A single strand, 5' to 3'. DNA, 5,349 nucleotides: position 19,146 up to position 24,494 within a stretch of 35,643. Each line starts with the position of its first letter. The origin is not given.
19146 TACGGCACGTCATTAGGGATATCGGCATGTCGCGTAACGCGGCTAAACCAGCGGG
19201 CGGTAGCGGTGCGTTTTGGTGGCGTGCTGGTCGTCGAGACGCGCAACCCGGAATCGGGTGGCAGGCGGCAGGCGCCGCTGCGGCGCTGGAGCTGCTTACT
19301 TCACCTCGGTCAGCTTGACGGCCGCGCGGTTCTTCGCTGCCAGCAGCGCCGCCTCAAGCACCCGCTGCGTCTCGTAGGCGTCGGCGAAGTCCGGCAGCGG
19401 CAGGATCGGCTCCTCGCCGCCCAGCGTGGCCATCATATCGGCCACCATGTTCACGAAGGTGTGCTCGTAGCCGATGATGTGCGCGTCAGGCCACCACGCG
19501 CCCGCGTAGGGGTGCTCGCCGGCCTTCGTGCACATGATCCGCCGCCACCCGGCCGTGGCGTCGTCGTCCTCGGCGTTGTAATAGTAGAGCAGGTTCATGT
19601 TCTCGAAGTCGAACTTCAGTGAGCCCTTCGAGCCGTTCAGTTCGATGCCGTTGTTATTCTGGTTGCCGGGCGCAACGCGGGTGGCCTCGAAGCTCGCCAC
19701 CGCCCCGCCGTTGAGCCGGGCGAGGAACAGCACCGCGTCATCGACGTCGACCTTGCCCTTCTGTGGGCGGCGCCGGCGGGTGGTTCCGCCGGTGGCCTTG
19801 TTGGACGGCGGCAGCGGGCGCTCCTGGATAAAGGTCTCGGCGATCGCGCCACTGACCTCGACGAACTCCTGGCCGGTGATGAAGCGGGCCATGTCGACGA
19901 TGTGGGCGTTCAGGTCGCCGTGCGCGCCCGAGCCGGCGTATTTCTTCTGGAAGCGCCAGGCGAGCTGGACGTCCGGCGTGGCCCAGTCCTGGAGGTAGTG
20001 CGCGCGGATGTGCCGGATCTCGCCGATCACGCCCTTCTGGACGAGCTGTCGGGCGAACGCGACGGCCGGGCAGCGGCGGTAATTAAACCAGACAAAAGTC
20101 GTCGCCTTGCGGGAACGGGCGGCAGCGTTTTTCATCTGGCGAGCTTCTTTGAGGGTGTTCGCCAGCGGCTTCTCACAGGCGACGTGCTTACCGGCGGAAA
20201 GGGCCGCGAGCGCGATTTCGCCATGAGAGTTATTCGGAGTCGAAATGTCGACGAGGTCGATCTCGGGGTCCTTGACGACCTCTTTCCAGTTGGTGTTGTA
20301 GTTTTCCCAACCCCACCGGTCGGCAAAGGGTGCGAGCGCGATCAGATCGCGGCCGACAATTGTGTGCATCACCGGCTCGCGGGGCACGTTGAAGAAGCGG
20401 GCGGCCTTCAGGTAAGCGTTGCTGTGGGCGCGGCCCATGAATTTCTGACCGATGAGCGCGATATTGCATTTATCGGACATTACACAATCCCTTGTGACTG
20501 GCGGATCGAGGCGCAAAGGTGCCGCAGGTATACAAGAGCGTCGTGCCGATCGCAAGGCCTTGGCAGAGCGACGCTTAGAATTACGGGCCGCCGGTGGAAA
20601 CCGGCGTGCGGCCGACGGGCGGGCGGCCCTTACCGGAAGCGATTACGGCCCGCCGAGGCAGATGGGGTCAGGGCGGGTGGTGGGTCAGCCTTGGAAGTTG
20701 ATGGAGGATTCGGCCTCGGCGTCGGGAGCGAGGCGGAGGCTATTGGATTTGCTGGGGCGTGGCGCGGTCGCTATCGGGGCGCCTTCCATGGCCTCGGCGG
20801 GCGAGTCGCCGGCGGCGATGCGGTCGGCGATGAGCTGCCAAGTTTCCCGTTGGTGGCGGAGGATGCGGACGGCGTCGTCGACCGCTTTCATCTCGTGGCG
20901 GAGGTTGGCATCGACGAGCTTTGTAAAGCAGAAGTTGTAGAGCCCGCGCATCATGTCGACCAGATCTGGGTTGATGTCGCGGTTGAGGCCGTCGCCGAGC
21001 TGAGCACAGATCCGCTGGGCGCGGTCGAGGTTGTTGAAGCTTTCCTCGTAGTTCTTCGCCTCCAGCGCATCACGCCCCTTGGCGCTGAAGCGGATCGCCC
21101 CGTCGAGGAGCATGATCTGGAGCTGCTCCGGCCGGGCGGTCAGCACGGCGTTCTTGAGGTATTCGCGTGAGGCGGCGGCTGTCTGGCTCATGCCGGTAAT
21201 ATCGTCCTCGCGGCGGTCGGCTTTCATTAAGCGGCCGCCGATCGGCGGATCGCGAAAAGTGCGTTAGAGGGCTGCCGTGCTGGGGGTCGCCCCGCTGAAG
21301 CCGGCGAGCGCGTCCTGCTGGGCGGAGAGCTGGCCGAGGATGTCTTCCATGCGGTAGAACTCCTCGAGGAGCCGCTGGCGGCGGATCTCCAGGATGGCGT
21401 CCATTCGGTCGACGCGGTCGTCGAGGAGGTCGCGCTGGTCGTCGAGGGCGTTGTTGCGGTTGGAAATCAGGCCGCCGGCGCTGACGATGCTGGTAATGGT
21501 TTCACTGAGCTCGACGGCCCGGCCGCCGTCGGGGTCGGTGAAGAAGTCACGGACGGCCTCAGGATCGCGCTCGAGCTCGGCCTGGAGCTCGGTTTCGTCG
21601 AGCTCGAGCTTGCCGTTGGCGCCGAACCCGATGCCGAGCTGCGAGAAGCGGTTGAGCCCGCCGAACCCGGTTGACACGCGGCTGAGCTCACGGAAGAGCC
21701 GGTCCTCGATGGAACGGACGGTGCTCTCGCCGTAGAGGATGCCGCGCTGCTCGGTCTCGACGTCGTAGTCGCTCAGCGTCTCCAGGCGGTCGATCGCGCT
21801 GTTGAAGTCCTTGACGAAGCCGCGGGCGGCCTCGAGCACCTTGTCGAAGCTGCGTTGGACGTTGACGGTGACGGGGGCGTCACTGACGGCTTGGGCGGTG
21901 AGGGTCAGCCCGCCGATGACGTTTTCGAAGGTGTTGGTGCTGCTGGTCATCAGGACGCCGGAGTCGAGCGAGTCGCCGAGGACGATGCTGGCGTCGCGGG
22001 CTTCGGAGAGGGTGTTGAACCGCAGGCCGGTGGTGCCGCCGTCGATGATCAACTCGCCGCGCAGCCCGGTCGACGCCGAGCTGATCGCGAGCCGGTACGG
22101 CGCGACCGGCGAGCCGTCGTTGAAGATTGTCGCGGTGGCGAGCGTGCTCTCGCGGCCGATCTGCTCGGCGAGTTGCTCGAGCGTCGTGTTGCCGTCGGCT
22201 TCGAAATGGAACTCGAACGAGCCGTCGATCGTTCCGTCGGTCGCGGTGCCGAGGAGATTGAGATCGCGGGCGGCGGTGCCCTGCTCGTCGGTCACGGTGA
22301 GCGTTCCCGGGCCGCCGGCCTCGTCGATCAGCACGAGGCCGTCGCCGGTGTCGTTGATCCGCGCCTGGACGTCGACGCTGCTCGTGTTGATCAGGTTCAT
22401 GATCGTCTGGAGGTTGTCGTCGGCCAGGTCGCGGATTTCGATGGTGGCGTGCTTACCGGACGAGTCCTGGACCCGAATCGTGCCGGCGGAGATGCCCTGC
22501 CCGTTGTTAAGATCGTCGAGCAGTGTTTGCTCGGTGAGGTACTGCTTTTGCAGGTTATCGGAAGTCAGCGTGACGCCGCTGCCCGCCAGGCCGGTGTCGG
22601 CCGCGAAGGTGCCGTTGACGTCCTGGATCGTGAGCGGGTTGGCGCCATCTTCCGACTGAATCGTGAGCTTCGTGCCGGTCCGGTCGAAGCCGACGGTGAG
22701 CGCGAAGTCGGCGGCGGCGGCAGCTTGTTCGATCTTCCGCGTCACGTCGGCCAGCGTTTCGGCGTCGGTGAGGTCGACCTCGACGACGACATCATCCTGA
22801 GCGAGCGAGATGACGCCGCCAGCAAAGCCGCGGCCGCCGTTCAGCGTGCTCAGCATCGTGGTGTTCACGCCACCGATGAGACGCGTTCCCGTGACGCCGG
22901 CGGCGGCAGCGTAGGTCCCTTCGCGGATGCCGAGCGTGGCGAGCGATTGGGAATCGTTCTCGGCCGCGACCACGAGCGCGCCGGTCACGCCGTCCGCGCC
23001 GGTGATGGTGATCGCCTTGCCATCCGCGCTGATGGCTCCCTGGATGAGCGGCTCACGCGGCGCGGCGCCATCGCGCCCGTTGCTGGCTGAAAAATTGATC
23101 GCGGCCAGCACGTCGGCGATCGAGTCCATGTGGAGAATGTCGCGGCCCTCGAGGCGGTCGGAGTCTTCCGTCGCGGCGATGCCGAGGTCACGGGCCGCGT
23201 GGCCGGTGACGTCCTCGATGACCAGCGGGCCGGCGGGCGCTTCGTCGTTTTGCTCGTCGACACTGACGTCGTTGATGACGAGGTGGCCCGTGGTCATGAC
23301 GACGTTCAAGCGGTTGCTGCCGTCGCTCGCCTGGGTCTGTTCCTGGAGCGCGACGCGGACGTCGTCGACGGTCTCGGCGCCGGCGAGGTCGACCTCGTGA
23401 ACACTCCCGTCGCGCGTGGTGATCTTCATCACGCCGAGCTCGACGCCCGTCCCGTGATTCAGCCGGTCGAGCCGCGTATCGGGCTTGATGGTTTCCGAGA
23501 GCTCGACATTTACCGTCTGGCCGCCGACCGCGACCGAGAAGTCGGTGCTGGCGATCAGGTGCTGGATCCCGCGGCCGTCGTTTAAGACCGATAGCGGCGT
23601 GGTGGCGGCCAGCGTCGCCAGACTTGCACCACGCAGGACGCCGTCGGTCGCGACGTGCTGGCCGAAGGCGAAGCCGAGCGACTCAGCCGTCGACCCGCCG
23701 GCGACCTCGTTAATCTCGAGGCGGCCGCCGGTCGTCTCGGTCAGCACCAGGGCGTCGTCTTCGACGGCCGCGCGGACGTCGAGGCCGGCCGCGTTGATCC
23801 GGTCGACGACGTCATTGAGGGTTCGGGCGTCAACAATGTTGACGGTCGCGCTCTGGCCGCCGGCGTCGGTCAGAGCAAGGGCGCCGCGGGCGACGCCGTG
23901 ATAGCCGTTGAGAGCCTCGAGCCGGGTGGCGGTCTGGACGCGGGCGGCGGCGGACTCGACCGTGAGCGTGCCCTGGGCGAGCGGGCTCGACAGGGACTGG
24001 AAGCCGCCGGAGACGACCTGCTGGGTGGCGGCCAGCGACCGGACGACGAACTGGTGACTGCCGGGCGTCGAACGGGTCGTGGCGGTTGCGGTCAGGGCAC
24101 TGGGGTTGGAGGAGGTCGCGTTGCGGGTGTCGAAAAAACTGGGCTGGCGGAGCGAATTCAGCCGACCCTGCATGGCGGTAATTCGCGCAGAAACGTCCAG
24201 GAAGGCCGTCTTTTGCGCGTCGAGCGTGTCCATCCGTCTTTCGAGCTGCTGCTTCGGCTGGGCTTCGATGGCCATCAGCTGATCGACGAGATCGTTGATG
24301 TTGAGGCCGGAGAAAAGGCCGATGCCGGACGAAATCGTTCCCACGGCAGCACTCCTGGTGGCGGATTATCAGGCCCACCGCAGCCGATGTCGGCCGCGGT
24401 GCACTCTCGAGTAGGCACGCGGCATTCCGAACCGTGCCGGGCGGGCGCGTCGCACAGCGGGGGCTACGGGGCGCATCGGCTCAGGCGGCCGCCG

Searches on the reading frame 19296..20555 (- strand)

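Call 45: search_protein_families(library=pfam, proteins=[window:19296-20555:-], max_evalue=0.001)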
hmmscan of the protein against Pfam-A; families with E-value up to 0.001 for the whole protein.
window:19296-20555:- (419 aa): 4 families
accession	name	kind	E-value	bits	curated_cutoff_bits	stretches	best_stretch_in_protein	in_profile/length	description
PF22725.1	GFO_IDH_MocA_C3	-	9.1e-29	100.4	27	1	167-313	3-123/124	GFO/IDH/MocA C-terminal domain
PF01408.29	GFO_IDH_MocA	-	4.2e-22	79.5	24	1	31-150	2-114/120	Oxidoreductase family, NAD-binding Rossmann fold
PF02894.22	GFO_IDH_MocA_C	-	1.4e-16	61.4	22.9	1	169-415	1-218/218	Oxidoreductase family, C-terminal alpha/beta domain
PF22685.1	Gal80p_C-like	-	2.5e-07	31.4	29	1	163-315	1-150/152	Gal80p, C-terminal domain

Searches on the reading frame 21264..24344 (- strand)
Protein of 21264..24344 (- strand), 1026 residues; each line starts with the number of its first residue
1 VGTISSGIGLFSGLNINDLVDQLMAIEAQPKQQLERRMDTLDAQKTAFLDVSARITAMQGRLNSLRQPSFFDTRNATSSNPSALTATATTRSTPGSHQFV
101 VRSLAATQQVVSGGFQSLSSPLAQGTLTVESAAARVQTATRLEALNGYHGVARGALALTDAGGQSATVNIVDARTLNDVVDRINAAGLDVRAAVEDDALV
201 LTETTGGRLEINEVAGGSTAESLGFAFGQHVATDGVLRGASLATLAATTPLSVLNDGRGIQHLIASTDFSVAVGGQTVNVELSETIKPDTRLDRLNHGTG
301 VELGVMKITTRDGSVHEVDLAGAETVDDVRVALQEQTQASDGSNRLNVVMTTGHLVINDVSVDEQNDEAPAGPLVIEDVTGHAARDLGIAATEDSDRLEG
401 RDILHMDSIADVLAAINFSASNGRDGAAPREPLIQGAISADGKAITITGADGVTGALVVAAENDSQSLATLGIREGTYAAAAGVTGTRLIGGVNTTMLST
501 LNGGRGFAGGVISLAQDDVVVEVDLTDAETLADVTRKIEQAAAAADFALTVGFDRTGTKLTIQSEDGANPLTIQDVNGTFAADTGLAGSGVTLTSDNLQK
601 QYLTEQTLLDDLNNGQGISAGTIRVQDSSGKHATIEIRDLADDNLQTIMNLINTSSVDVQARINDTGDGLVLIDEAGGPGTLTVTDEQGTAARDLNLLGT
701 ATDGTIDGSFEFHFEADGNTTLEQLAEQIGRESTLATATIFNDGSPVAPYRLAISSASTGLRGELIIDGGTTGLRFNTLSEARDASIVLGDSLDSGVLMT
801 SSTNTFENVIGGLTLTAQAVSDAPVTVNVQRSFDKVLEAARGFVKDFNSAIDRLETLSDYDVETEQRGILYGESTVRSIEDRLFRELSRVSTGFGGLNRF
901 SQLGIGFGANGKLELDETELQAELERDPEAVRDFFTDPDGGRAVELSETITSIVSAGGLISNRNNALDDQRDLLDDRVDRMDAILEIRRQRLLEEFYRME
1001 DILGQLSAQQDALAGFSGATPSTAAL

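Call 46: search_protein_families(library=pfam, proteins=[window:21264-24344:-], max_evalue=0.001)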
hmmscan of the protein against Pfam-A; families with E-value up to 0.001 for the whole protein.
window:21264-24344:- (1026 aa): 2 families
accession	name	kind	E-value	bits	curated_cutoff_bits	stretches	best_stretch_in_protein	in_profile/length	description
PF07195.17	FliD_C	-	7.7e-39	134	25.4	1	791-1007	10-235/236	Flagellar hook-associated protein 2 C-terminus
PF02465.23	FliD_N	-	5e-23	82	24.8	1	12-108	1-97/97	Flagellar hook-associated protein 2 N-terminus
